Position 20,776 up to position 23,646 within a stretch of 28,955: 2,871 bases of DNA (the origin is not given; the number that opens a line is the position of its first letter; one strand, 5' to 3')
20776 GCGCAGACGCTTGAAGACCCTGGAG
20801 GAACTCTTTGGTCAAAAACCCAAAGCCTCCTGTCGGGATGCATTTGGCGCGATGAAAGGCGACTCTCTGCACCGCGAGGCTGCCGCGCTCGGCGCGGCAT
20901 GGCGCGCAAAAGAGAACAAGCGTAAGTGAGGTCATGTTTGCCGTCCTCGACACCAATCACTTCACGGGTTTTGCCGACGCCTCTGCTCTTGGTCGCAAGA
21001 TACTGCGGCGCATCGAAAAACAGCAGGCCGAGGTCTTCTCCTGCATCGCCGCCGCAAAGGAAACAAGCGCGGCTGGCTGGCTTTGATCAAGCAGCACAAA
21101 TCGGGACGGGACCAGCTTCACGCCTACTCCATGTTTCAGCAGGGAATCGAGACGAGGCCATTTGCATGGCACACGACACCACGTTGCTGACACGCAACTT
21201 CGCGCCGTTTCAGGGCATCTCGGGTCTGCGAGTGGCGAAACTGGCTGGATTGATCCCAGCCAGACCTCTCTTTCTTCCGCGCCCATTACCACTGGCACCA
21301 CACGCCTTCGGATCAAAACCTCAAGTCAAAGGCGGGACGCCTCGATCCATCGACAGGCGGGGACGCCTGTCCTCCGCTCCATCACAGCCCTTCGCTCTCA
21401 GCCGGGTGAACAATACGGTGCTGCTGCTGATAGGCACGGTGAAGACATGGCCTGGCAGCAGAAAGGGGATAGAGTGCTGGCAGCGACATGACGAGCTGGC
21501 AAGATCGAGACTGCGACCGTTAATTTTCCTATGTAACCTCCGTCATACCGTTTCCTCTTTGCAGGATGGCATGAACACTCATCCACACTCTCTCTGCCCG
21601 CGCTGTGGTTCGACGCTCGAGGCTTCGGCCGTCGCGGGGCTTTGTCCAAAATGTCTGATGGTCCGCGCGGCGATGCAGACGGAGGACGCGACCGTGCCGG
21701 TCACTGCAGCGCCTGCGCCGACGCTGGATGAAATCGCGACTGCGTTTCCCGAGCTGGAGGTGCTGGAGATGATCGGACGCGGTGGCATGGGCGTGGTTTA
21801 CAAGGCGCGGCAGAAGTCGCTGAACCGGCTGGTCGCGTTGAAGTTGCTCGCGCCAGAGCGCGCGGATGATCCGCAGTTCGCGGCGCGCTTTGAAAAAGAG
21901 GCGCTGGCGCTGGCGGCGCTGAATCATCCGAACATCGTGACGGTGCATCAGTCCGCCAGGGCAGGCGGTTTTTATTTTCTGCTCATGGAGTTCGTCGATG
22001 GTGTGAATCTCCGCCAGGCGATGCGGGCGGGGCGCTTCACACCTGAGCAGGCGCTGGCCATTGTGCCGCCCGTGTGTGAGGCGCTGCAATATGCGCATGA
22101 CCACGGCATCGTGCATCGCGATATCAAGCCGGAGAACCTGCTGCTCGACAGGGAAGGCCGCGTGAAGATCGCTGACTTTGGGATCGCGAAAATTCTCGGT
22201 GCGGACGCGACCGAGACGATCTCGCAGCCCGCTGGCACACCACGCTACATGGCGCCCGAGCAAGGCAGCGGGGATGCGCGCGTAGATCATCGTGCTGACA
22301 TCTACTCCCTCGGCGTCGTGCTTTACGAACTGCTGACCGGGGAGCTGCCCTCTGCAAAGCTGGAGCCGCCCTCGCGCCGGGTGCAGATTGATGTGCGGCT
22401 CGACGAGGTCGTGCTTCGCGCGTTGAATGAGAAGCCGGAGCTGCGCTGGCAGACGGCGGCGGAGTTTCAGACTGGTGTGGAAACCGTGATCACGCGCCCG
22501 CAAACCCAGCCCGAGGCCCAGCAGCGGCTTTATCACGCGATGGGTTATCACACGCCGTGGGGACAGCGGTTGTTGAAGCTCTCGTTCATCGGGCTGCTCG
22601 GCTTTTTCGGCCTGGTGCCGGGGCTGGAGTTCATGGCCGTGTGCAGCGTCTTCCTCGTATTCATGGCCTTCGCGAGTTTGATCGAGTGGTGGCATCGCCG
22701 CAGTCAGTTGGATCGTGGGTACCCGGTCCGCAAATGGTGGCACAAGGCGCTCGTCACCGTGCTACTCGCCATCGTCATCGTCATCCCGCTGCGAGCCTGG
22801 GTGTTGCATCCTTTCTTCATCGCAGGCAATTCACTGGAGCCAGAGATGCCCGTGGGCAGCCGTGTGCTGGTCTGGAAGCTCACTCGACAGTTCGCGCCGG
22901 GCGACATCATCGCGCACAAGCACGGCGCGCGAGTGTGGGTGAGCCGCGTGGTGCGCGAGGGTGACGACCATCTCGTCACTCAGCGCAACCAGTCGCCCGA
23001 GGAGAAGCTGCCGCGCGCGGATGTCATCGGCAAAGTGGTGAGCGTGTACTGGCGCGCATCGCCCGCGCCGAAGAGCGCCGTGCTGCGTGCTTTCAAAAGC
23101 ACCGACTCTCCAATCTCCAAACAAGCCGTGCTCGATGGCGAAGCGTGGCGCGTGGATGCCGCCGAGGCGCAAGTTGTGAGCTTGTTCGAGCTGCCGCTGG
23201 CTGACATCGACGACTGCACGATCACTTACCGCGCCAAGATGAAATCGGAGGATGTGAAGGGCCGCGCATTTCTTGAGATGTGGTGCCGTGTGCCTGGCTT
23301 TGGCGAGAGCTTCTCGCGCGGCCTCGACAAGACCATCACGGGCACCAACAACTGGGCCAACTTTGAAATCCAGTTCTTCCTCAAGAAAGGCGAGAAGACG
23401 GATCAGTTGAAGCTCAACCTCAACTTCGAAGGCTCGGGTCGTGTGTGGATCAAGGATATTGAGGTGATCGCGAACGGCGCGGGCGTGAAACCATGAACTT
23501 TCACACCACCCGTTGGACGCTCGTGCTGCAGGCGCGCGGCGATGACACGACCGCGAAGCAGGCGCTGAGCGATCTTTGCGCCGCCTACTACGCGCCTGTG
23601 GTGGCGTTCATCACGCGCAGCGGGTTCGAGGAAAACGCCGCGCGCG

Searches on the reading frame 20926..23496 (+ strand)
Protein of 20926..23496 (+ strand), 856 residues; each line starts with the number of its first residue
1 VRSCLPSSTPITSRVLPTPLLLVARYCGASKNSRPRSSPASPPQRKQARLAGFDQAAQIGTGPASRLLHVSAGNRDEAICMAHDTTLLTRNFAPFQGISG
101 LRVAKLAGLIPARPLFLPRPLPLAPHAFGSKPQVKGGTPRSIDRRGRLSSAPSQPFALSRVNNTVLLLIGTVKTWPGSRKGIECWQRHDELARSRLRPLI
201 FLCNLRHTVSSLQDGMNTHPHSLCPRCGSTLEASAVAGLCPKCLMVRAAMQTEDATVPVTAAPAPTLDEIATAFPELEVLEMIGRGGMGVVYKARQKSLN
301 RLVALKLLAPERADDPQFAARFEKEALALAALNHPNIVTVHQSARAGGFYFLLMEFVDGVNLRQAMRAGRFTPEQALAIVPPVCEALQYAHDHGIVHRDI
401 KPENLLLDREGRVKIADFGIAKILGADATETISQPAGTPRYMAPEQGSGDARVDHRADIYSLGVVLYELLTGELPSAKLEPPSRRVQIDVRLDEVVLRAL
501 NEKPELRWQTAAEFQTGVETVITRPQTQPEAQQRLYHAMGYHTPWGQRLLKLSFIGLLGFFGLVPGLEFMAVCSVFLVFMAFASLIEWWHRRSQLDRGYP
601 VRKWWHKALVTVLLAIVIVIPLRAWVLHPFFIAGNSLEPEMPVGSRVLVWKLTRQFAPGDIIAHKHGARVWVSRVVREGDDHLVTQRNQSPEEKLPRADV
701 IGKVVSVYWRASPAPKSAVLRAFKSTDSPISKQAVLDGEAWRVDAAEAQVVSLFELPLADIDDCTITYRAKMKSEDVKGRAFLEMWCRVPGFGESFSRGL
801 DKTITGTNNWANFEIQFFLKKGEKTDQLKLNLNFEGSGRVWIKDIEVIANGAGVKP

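Call 69: search_protein_families(library=pfam, proteins=[window:20926-23496:+], max_evalue=0.01)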
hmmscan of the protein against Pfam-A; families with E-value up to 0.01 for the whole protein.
window:20926-23496:+ (856 aa): 8 families
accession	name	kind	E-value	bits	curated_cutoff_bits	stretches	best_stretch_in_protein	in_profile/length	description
PF00069.31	Pkinase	-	2.1e-52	178.5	31.7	1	278-513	2-231/263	Protein kinase domain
PF07714.23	PK_Tyr_Ser-Thr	-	1.1e-34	120.4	23.1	1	278-481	2-210/258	Protein tyrosine and serine/threonine kinase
PF14531.12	Kinase-like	-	4.5e-06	26.6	25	1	388-481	159-256/289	Kinase-like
PF03109.22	ABC1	-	7.9e-06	25.6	22.9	1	351-428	144-221/244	ABC1 atypical kinase-like domain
PF00717.28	Peptidase_S24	-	2.9e-05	24.2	23.3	1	632-705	40-116/116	Peptidase S24-like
PF01636.29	APH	-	3e-05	24.4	23.2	0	390-413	165-188/239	Phosphotransferase enzyme family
PF10502.14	Peptidase_S26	-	3.4e-05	24.3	22.9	1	607-674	3-76/168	Signal peptidase, peptidase S26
PF17667.7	Pkinase_fungal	-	0.0081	15.4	24.1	0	386-449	298-367/387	Fungal protein kinase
